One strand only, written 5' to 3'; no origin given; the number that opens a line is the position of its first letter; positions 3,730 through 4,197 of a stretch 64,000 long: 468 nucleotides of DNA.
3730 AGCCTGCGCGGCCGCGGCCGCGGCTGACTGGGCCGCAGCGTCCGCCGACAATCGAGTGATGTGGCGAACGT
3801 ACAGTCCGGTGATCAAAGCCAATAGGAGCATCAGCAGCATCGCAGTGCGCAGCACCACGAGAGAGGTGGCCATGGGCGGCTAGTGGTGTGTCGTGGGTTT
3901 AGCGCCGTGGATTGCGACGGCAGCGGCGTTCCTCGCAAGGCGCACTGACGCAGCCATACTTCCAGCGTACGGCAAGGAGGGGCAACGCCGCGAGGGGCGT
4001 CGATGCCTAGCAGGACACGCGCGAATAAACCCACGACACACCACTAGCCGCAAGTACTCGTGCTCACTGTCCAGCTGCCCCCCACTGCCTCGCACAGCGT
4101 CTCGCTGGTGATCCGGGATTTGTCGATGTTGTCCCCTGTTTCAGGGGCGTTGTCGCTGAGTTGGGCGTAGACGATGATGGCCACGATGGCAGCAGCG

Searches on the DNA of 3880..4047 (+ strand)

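Call 58: search_dna_similar(query=window:3880-4047:+, collection=plasmids, mode=distant, max_evalue=1, max_rows=10)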
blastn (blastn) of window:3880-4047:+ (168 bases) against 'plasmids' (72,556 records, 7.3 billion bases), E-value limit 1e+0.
Records with a match: 3; places in all: 11; records where one place covers at least 80% of the query: 0.
Best place of each record, by identity: 60-80% 3.
By first word of the organism name: Eleftheria 2; Ralstonia 1.
By predicted mobility (MOB-suite, as given by PLSDB): mobilizable 2; non-mobilizable 1.
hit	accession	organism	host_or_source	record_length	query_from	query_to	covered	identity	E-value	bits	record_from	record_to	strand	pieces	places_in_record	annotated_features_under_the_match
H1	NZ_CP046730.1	Ralstonia syzygii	tobacco,cell culture,leaf veins ...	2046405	44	116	43%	74.3%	1e-1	43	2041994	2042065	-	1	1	none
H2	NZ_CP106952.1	Eleftheria terrae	soil sample,soil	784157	44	115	43%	74.0%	5e-1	41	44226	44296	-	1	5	none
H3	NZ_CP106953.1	Eleftheria terrae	soil sample,soil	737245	44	115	43%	74.0%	5e-1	41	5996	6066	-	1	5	enoyl-CoA hydratase/isomerase family protein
